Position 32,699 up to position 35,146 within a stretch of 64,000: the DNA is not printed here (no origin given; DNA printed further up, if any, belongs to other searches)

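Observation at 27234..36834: Compact six-gene operon encoding only exported/outer-membrane proteins, candidate uncharacterised TonB-dependent surface system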

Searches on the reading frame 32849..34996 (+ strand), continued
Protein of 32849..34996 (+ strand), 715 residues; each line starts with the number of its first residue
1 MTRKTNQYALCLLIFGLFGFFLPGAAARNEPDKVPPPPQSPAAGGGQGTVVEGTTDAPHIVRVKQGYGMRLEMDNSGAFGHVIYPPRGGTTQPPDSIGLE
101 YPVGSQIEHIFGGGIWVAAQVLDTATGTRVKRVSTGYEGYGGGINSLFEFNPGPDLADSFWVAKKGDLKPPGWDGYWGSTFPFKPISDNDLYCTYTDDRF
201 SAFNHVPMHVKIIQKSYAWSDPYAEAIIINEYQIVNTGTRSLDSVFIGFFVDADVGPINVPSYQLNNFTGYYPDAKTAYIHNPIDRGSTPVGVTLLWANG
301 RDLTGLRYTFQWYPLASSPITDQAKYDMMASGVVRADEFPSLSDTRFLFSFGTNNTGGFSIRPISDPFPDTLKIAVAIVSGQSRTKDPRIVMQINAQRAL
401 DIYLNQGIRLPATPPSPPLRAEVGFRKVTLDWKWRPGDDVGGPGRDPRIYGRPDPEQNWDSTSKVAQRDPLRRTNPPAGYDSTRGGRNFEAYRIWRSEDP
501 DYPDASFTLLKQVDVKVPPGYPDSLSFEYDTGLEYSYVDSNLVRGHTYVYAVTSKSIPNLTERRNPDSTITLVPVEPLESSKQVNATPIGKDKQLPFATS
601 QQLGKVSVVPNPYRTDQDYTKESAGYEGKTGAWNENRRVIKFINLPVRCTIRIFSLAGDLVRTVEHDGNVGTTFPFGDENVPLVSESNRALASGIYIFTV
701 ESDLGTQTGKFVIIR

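Call 48: search_protein_families(library=pfam, proteins=[L045:872-2104:-, L045:13179-16583:-, L048:13310-15001:+, L048:15899-17935:+, L048:12594-13313:+, L058:8089-10407:+, L070:2-1162:+], max_evalue=0.001)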
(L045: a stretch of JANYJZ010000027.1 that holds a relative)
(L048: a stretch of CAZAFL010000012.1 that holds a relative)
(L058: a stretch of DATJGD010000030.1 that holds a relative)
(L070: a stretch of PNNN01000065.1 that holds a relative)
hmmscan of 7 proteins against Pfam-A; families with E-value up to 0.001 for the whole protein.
L045:872-2104:- (410 aa): 1 family
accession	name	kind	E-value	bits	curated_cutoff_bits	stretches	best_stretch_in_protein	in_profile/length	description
PF07494.17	Reg_prop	-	6.7e-14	50.7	20.4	1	375-397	1-23/24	Two component regulator propeller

L045:13179-16583:- (1134 aa): 1 family
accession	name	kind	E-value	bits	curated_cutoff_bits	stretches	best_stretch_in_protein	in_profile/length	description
PF01436.27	NHL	-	1.8e-07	31.2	20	0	394-417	5-28/28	NHL repeat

L048:13310-15001:+ (563 aa): 1 family
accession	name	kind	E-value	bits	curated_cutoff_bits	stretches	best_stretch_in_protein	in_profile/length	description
PF16949.11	ABC_tran_2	-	2.4e-66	225.2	25.7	1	44-561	22-539/542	Putative ATP-binding cassette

L048:15899-17935:+ (678 aa): 10 families
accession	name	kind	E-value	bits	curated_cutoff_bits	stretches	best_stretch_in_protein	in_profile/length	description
PF13458.12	Peripla_BP_6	-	6.6e-36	125.1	31.7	2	248-444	1-191/343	Periplasmic binding protein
PF01094.35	ANF_receptor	-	1.7e-13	50.8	25.4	1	275-432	4-165/353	Receptor family ligand binding region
PF07719.23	TPR_2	-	4.1e-07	30.1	27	0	93-122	4-33/34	Tetratricopeptide repeat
PF14853.12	Fis1_TPR_C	-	5.5e-05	23.7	25.3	0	99-122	10-33/53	Fis1 C-terminal tetratricopeptide repeat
PF13428.12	TPR_14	-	8.8e-05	23.3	23.5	0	93-123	4-34/44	Tetratricopeptide repeat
PF13174.12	TPR_6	-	9e-05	23.3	26.3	0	95-123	5-33/33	Tetratricopeptide repeat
PF13424.12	TPR_12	-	0.00011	22.8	30.1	1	58-121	8-76/77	Tetratricopeptide repeat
PF14559.12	TPR_19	-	0.00015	22.5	25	0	63-125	1-61/68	Tetratricopeptide repeat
PF25062.1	ARM_TT21_N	-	0.00022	21.5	40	0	45-119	19-91/222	Tetratricopeptide repeat protein 21 N-terminal ARM repeat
PF13432.12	TPR_16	-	0.0005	20.9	32.7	0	95-153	2-56/65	Tetratricopeptide repeat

L048:12594-13313:+ (239 aa): 2 families
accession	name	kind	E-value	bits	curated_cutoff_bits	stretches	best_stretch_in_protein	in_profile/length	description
PF00005.33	ABC_tran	-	1.2e-32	113.8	25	1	18-160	2-136/137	ABC transporter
PF13304.12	AAA_21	-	2.6e-14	54.4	27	1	117-193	222-300/304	AAA domain, putative AbiEii toxin, Type IV TA system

L058:8089-10407:+ (772 aa): 0 families

L070:2-1162:+ (386 aa): 3 families
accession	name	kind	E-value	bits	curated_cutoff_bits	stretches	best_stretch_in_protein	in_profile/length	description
PF22422.2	MGH1-like_GH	-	8.7e-43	147.7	27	1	34-318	72-356/356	Mannosylglycerate hydrolase MGH1-like glycoside hydrolase domain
PF01204.24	Trehalase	-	1e-06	28.4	21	1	72-194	266-388/512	Trehalase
PF03200.22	Glyco_hydro_63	-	1.9e-05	24.1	22.4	0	182-305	349-472/492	Glycosyl hydrolase family 63 C-terminal domain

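Call 73: search_protein_families(library=ncbifam, alignment_id=A1, max_evalue=0.01)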
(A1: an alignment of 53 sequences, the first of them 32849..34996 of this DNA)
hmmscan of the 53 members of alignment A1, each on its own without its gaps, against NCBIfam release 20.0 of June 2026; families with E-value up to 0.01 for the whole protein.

A. member 1, window:32849-34996:+ (715 aa): 1 family
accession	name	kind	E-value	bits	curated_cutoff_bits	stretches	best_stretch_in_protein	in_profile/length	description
TIGR04183.1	Por_Secre_tail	domain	0.0015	18.5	23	1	639-713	11-71/72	T9SS type A sorting domain-containing protein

B. families by the number of members that match (of 53 scanned): 3 families
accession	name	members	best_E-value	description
TIGR04183.1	Por_Secre_tail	31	1.8e-05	T9SS type A sorting domain-containing protein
NF052228.1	T9SS_PorZ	4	0.00045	type IX secretion system anionic LPS delivery protein PorZ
NF033707.1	T9SS_sortase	2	0.0012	type IX secretion system sortase PorU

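Call 74: search_protein_representatives(alignment_id=A1)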
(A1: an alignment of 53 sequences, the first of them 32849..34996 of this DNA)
Query: 53 sequences, 663 profile positions. Proteins with E-value up to 0.001 (for the whole library): 7551; up to 1e-10: 3168; up to 1e-30: 488. The best 150 are listed.
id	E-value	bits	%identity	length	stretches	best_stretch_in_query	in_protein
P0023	0.0e+00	1032.5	-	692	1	21-663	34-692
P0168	2.7e-239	812.2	-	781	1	24-663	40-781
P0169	3.4e-233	792.0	-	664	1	22-663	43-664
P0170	1.4e-219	747.0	-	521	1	178-663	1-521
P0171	4.1e-205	699.2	-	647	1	21-663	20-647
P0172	2.4e-201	686.8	-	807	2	13-371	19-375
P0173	6.0e-200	682.1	-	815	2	32-361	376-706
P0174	1.9e-191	654.0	-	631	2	156-663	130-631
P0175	1.4e-185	634.7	-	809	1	23-663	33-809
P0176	3.7e-177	606.8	-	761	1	32-663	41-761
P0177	2.0e-175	601.1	-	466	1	196-663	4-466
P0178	3.6e-175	600.2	-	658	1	28-663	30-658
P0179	9.7e-175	598.8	-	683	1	26-663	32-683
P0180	1.3e-172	591.8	-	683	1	19-663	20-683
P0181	2.1e-172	591.1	-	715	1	34-663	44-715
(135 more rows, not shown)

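Call 91: search_protein_families(library=pfam, alignment_id=A1, max_evalue=1)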
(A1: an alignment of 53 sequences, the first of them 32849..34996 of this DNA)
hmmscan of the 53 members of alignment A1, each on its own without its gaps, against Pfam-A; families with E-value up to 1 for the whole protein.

A. member 1, window:32849-34996:+ (715 aa): 0 families

B. families by the number of members that match (of 53 scanned): 8 families
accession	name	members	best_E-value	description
PF18962.6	Por_Secre_tail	4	0.034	Secretion system C-terminal sorting domain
PF13860.13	FlgD_ig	4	0.093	FlgD Ig-like domain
PF07437.17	YfaZ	1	0.047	YfaZ precursor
PF08793.15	2C_adapt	1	0.06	2-cysteine adaptor domain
PF24027.1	DUF7338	1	0.13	Family of unknown function (DUF7338)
PF22778.2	VCPO_2nd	1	0.16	VCPO second helical-bundle domain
PF00132.30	Hexapep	1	0.18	Bacterial transferase hexapeptide (six repeats)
PF13856.12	Gifsy-2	1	0.21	ATP-binding sugar transporter from pro-phage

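Call 109: fold_search(model_id=the predicted structure, library=pdb)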
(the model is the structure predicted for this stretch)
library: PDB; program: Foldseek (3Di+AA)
matches with E <= 10: 1219; with E <= 0.001: 64
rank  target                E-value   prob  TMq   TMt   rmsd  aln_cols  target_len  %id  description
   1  9ju0_BBB              8.3e-07  1.00  0.26  0.21   8.5       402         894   11  C-terminally truncated dextran dextrinase bound with acarbose (released 2025-09-03)
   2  9ju0_CCC              9.8e-07  1.00  0.26  0.21   8.5       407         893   10  C-terminally truncated dextran dextrinase bound with acarbose (released 2025-09-03)
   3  9ju0_AAA              1.7e-06  1.00  0.26  0.21   8.5       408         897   10  C-terminally truncated dextran dextrinase bound with acarbose (released 2025-09-03)
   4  8v2b_B                4.4e-06  0.66  0.10  0.11  30.7       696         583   11  Cryo-EM structure of mouse type II OSM receptor complex: model for full extracellular assembly (released 2024-11-20)
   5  4pbx                  8.3e-06  0.72  0.10  0.12  38.6       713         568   10  Crystal structure of the six N-terminal domains of human receptor protein tyrosine phosphatase sigma (released 2014-11-12)
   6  6tpu_A                9.3e-06  1.00  0.11  0.31  14.1       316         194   10  Crystal structures of FNIII domain three and four of the human leucocyte common antigen-related protein, LAR (released 2020-05-13)
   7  6tpw                  1.0e-05  0.89  0.10  0.16  24.9       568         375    9  Crystal structures of FNIII domain one through four of the human leucocyte common antigen-related protein ( LAR) (released 2020-05-13)
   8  8q6t_I                2.6e-05  0.82  0.12  0.09  37.1       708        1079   10  Helical reconstruction of the relaxed thick filament from FIB milled left ventricular mouse myofibrils (released 2023-11-01)
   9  6ggy_A                3.7e-05  1.00  0.17  0.14  18.1       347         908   10  Paenibacillus sp. YM1 laminaribiose phosphorylase with sulphate bound (released 2018-06-13)
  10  8g4l_ao               3.7e-05  0.28  0.09  0.11  67.5       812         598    9  Cryo-EM structure of the human cardiac myosin filament (released 2023-11-01)
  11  6gh3_A                5.2e-05  1.00  0.21  0.17  11.4       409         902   10  Paenibacillus sp. YM1 laminaribiose phosphorylase with alpha-man-1-phosphate bound (released 2018-06-13)
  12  4bq7_A                5.2e-05  1.00  0.11  0.29  13.5       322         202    7  Crystal structure of the RGMB-Neo1 complex form 2 (released 2013-06-12)
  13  6tpu_B                6.1e-05  1.00  0.10  0.28  14.4       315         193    8  Crystal structures of FNIII domain three and four of the human leucocyte common antigen-related protein, LAR (released 2020-05-13)
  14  7tyk_A                6.1e-05  0.87  0.11  0.10  25.0       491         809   10  Cryo-EM Structure of insulin receptor-related receptor (IRR) in apo-state captured at pH 7. The 3D refinement was appl (released 2023-02-15)
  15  4bq6_A                6.4e-05  1.00  0.11  0.29  13.4       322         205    7  Crystal structure of the RGMB-NEO1 complex form 1 (released 2013-06-12)
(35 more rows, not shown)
